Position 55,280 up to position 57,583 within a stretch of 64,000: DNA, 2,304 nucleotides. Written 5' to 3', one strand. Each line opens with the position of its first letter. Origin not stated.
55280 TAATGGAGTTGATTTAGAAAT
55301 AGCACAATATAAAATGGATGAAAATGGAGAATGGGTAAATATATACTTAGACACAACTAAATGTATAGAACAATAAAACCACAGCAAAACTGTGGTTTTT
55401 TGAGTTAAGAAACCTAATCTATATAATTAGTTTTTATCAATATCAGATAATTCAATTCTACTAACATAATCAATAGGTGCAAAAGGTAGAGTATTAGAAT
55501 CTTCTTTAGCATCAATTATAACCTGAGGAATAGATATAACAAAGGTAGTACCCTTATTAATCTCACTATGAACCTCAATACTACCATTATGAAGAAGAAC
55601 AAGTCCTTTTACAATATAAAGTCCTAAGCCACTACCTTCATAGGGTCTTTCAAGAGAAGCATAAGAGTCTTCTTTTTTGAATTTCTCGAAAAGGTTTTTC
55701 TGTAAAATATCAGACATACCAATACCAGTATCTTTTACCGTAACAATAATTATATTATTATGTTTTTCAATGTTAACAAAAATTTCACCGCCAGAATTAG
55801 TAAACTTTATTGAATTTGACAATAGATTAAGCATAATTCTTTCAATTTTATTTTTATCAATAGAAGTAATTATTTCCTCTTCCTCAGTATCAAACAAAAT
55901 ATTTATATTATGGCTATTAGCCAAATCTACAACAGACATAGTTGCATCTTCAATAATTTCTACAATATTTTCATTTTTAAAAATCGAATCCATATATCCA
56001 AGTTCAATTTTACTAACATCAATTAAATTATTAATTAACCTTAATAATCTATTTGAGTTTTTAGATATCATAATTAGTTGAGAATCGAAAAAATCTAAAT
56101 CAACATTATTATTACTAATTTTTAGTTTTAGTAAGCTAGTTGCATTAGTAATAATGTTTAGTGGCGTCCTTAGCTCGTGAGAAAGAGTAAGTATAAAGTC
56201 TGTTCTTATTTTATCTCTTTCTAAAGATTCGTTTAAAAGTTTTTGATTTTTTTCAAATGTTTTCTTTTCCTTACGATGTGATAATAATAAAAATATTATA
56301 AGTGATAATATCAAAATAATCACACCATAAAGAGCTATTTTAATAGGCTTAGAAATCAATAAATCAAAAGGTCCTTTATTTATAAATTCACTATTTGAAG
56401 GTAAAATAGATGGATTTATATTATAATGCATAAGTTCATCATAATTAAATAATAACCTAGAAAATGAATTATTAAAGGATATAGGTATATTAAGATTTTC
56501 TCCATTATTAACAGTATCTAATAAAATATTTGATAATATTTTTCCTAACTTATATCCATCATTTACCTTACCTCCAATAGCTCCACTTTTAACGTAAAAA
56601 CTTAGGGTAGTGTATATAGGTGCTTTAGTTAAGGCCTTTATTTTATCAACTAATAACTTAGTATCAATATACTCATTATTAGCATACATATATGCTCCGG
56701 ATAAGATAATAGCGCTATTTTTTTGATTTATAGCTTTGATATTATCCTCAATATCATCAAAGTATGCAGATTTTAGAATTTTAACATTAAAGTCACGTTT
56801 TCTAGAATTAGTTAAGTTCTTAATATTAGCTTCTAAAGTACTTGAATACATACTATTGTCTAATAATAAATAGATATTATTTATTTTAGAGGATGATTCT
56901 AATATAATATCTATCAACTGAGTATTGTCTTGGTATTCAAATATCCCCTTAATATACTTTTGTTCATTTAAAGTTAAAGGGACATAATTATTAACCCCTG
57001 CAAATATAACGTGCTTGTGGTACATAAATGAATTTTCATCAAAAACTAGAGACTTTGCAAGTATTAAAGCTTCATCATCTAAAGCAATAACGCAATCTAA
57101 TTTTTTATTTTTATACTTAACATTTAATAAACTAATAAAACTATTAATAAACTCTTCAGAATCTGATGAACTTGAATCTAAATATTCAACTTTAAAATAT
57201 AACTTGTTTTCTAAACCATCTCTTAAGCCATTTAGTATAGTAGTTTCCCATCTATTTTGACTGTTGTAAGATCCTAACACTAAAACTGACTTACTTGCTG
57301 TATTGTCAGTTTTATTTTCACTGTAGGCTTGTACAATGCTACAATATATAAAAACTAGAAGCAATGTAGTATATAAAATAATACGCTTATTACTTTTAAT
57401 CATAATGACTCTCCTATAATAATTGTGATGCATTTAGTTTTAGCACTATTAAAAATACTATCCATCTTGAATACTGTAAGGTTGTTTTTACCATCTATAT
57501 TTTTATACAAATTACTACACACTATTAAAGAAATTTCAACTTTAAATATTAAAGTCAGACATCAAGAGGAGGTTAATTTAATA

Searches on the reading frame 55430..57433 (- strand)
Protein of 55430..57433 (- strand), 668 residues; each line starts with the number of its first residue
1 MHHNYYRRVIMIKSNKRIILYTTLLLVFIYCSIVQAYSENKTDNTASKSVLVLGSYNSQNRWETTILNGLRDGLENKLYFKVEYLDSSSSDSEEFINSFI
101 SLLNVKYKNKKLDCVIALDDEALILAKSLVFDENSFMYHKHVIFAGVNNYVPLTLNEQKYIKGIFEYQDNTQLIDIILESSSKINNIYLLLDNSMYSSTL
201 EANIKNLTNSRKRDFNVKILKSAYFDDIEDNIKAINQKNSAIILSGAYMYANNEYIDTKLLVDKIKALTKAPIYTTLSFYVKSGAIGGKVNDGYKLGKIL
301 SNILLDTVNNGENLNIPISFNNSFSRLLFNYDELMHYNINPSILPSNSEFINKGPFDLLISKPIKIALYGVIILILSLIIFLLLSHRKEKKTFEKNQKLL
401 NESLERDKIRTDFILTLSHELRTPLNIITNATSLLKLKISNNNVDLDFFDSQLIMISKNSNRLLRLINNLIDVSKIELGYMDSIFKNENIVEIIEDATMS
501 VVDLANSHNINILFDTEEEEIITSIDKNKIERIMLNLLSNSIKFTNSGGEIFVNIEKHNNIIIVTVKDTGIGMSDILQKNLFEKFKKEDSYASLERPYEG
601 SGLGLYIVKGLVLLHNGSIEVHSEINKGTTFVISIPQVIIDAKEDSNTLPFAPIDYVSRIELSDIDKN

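Call 45: search_protein_families(library=pfam, proteins=[window:55430-57433:-], max_evalue=1)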
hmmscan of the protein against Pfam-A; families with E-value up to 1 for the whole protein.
window:55430-57433:- (668 aa): 6 families
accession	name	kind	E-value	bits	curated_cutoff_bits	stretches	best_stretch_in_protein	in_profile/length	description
PF02518.31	HATPase_c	-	1.8e-25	89.9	26.4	1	526-637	2-109/111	Histidine kinase-, DNA gyrase B-, and HSP90-like ATPase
PF00512.31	HisKA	-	2.3e-11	44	26.9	1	410-478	2-65/66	His Kinase A (phospho-acceptor) domain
PF25184.1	YxzE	-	0.017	16.5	40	0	368-401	4-35/65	YxzE-like putative bacteriocin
PF13581.12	HATPase_c_2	-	0.099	13.1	27.4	1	538-612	40-109/127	Histidine kinase-like ATPase domain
PF07242.16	DUF1430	-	0.17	12.6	28.2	0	360-394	61-95/100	Protein of unknown function (DUF1430)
PF17402.7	DUF5408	-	0.95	9.8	25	1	363-403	12-54/63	Family of unknown function (DUF5408)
